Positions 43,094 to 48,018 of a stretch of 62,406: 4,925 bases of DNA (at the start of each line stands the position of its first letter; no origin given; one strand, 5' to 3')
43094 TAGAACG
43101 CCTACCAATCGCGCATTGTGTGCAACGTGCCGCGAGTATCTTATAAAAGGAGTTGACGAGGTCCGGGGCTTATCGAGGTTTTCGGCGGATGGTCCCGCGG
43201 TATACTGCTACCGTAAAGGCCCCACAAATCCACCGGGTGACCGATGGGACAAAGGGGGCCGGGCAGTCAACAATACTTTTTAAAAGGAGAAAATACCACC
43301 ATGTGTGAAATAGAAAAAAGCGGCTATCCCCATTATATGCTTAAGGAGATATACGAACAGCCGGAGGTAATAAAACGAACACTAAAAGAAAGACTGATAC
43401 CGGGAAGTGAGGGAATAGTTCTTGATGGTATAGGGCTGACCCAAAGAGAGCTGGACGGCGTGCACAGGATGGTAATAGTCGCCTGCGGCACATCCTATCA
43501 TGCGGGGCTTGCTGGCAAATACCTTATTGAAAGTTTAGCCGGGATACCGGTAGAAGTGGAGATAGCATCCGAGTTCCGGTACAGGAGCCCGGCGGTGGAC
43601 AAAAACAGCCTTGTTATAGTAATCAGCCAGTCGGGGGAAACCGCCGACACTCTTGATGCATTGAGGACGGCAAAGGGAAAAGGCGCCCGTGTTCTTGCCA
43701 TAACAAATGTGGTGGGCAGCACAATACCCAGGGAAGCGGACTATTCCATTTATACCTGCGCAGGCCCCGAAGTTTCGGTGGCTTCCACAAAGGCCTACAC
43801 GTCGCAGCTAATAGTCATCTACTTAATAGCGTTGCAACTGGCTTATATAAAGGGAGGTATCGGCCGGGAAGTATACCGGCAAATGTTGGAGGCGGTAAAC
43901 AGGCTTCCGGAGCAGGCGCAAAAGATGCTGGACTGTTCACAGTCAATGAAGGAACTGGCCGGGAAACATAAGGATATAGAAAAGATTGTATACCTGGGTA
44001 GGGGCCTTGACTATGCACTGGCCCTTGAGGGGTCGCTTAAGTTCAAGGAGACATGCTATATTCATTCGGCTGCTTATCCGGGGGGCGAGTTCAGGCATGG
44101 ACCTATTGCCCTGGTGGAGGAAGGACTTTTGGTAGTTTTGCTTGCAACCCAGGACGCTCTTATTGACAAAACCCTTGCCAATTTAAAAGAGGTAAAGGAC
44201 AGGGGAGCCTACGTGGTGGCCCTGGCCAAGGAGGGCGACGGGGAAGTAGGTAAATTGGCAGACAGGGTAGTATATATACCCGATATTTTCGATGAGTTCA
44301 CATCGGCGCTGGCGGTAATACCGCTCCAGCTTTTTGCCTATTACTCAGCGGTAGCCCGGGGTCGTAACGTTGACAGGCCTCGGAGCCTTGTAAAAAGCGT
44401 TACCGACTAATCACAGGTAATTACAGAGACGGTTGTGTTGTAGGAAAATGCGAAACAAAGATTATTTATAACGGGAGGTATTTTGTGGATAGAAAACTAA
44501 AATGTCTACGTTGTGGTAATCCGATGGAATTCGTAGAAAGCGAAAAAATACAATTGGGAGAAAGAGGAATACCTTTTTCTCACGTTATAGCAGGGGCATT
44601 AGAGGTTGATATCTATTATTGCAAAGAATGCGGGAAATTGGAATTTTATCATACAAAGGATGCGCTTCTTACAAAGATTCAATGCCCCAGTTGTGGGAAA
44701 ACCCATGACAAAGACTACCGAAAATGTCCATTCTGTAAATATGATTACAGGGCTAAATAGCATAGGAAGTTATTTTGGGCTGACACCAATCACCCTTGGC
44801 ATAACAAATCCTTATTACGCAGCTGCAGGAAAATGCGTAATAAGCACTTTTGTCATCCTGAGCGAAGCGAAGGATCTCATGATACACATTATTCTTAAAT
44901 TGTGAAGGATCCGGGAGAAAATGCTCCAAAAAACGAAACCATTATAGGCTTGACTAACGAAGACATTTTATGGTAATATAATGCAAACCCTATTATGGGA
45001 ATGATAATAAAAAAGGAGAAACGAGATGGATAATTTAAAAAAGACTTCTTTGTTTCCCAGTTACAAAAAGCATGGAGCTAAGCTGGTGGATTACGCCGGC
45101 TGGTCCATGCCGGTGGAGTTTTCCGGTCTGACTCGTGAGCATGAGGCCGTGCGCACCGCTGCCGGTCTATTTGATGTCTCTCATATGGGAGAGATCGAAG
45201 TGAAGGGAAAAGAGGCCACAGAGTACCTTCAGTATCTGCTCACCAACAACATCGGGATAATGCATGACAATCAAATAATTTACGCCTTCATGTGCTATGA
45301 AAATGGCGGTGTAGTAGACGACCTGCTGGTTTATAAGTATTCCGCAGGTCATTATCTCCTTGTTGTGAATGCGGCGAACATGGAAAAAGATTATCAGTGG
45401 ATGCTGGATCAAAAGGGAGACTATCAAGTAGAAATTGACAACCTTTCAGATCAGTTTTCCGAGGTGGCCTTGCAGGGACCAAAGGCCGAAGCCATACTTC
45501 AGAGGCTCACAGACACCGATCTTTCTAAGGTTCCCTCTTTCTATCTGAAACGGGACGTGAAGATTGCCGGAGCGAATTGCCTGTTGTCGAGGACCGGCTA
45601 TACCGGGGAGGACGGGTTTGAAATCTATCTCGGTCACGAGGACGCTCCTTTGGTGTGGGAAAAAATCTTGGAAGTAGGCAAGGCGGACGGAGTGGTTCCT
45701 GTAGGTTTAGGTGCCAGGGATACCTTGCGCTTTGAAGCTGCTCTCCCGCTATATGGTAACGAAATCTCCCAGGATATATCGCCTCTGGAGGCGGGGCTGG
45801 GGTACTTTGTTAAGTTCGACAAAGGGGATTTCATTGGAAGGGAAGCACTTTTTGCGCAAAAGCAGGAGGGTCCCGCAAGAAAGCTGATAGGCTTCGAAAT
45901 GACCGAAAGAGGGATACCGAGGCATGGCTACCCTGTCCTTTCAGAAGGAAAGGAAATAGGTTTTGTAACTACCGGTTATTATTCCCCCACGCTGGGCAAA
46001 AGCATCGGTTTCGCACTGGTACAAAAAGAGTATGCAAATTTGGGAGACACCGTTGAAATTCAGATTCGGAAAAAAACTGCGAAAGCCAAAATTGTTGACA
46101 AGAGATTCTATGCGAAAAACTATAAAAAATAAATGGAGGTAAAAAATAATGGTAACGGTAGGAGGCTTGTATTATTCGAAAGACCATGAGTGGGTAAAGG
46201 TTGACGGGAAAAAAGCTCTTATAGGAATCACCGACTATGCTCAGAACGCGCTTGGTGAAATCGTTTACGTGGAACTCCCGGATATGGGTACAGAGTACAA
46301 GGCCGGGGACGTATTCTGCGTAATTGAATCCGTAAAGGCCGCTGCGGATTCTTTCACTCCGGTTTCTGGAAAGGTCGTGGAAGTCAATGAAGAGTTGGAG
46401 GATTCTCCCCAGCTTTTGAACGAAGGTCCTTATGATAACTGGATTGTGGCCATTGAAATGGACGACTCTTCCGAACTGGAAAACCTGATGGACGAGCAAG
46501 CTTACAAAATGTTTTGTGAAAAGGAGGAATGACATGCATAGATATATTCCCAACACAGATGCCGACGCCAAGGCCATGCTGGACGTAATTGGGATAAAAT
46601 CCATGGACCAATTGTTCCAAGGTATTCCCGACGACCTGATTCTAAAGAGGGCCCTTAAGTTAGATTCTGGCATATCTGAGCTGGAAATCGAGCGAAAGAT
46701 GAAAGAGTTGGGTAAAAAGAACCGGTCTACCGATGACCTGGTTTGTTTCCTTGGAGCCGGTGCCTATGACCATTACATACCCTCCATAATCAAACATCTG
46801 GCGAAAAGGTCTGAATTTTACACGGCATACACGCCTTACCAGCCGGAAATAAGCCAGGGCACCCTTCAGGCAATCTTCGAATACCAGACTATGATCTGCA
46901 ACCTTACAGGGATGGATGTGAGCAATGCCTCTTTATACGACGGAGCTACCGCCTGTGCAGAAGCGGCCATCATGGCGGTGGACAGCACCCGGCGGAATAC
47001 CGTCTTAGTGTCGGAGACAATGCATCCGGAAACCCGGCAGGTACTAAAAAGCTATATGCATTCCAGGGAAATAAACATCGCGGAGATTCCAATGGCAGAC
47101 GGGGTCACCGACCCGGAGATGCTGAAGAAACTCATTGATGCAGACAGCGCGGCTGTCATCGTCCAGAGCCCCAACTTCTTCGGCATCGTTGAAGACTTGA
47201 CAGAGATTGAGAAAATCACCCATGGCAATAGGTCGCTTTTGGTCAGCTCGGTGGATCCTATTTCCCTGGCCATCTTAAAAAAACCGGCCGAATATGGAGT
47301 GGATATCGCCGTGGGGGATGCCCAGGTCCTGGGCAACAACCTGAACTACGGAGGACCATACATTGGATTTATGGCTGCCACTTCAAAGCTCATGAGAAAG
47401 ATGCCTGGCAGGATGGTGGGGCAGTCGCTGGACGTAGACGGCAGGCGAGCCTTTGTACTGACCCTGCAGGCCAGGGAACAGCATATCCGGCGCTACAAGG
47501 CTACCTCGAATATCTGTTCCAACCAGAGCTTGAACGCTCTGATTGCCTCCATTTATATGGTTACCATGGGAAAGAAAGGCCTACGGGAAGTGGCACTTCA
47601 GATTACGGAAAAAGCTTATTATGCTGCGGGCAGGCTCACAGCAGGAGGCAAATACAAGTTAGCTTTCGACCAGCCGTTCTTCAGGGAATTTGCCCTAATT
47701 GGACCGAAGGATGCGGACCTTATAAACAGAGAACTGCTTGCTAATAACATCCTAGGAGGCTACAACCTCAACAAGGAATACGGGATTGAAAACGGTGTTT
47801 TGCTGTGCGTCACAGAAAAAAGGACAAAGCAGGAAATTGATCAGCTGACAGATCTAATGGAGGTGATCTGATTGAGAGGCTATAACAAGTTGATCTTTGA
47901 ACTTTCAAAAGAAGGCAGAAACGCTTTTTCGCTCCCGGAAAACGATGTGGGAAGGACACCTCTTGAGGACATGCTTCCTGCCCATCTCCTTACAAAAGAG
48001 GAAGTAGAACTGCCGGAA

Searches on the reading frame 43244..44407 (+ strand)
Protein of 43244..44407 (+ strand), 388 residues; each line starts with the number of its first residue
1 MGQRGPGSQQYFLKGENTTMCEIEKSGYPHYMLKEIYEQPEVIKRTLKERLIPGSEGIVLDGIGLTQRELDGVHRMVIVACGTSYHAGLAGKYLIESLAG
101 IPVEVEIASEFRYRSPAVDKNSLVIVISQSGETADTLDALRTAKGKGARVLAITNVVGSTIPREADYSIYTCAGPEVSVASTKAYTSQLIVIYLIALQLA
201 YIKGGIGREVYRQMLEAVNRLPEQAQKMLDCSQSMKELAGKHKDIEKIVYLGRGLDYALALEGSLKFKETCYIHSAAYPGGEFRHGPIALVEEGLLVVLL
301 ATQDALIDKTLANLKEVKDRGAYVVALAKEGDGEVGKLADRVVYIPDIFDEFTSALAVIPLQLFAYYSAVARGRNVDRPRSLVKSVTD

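Call 12: search_protein_families(library=pfam, proteins=[window:43244-44407:+], max_evalue=0.00001)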
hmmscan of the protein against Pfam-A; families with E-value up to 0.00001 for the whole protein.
window:43244-44407:+ (388 aa): 1 family
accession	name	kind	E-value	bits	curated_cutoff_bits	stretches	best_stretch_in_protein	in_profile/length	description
PF01380.27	SIS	-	5.1e-61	204.7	25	2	73-196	5-129/131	SIS domain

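Call 98: search_protein_families(library=ncbifam, proteins=[window:43244-44407:+], max_evalue=0.001)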
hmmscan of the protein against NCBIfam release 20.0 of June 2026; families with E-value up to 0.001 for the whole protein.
window:43244-44407:+ (388 aa): 23 families
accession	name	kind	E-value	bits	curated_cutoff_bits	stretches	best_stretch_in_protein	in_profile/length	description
NF001484.0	PRK00331.1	subfamily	6.9e-134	447.4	381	1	18-387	240-599/601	isomerizing glutamine--fructose-6-phosphate transaminase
TIGR01135.1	glmS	equivalog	2.2e-130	436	418.05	1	17-387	238-605/607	glutamine--fructose-6-phosphate transaminase (isomerizing)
NF046059.1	NagB_SO3506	equivalog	2.3e-44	152.1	430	1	33-338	5-293/330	glucosamine-6-phosphate deaminase NagB-II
NF041128.1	glucosaP_deam_GlmD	equivalog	2.1e-35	122.5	580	1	74-386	32-321/323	glucosamine-6-phosphate deaminase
NF008481.0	PRK11382.1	equivalog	1.4e-15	57.3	430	1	72-339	43-305/340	fructoselysine 6-phosphate deglycase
NF040776.2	AlsR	equivalog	6.6e-12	44.9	400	1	118-175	174-231/279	transcriptional repressor AlsR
NF041755.1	RuMP_HxlAB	equivalog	8.4e-12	44.7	500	1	69-169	242-337/391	bifunctional 3-hexulose-6-phosphate synthase/6-phospho-3-hexuloisomerase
TIGR03127.2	RuMP_HxlB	equivalog_domain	1.4e-11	44.6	160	1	88-175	42-127/178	6-phospho-3-hexuloisomerase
NF008458.0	PRK11337.1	equivalog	5.9e-11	41.9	378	1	119-173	187-241/293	MurR/RpiR family transcriptional regulator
TIGR00274.1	TIGR00274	equivalog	1.9e-10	40.3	302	1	117-198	123-206/291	N-acetylmuramic acid 6-phosphate etherase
NF003915.0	PRK05441.1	subfamily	2.6e-10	39.8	168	1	117-200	128-213/300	N-acetylmuramic acid 6-phosphate etherase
NF006425.0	PRK08674.1-5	equivalog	5.1e-10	38.8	471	1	75-155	51-129/358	bifunctional phosphoglucose/phosphomannose isomerase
TIGR02815.1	agaS_fam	subfamily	6.2e-10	38.6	529.2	1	75-380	44-355/372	putative sugar isomerase, AgaS family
NF006426.0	PRK08674.1-6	subfamily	6.7e-10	38.3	295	1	72-155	45-125/354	bifunctional phosphoglucose/phosphomannose isomerase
TIGR02128.1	G6PI_arch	equivalog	1.2e-08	34.3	213.9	1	73-154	21-100/308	bifunctional phosphoglucose/phosphomannose isomerase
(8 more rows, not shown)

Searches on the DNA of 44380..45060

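Call 68: search_rna_families(source=window, start=44380, end=45060, threshold=evalue, max_evalue=1)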
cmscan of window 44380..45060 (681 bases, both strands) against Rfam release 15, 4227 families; matches with E-value up to 1: 0.
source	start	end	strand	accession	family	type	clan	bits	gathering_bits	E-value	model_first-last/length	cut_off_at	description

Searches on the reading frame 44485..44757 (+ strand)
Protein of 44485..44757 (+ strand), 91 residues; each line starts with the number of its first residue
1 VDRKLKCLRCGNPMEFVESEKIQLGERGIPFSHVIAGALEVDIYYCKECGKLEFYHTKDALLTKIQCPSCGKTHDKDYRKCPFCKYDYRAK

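Call 98: search_protein_families(library=ncbifam, proteins=[window:44485-44757:+], max_evalue=0.001)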
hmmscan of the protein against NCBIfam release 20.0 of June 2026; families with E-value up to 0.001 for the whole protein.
window:44485-44757:+ (91 aa): 1 family
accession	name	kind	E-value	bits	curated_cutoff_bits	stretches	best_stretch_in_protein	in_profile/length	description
NF041910.1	HVO_0416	equivalog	0.00051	19.9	80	1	63-86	33-56/58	HVO_0416 family zinc finger protein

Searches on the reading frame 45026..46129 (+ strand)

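Call 12: search_protein_families(library=pfam, proteins=[window:45026-46129:+], max_evalue=0.00001)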
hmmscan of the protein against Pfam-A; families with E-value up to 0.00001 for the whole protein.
window:45026-46129:+ (368 aa): 2 families
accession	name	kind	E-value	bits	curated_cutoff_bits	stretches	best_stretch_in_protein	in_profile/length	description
PF01571.26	GCV_T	-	4.2e-92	308.4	25.6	1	13-260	5-254/255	Aminomethyltransferase folate-binding domain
PF08669.17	GCV_T_C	-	2.5e-27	95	25.9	1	285-362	1-79/80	Glycine cleavage T-protein C-terminal barrel domain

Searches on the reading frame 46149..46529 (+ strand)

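Call 12: search_protein_families(library=pfam, proteins=[window:46149-46529:+], max_evalue=0.00001)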
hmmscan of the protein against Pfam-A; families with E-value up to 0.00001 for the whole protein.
window:46149-46529:+ (127 aa): 1 family
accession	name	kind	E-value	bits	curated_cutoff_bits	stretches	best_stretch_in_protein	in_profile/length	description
PF01597.25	GCV_H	-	6.6e-42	142.7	22.2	1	7-125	1-121/122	Glycine cleavage H-protein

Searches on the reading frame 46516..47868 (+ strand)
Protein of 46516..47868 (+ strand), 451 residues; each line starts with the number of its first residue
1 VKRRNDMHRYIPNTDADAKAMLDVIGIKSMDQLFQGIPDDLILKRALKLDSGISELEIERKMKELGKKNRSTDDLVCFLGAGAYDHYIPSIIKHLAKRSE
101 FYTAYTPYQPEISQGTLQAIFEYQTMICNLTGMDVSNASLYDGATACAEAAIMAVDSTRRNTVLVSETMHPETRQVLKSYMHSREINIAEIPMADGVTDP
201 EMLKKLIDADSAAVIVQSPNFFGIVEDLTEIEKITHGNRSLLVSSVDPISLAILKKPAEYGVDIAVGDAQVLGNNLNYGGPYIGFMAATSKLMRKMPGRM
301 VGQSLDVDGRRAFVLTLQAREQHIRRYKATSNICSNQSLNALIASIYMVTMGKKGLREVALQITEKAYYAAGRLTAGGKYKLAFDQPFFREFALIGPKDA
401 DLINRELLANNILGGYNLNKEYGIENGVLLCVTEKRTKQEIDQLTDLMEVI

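Call 12: search_protein_families(library=pfam, proteins=[window:46516-47868:+], max_evalue=0.00001)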
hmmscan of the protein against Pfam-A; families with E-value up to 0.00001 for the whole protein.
window:46516-47868:+ (451 aa): 1 family
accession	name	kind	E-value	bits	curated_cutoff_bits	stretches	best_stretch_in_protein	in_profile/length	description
PF02347.22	GDC-P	-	2.3e-140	468.7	26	1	8-446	1-427/429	Glycine cleavage system P-protein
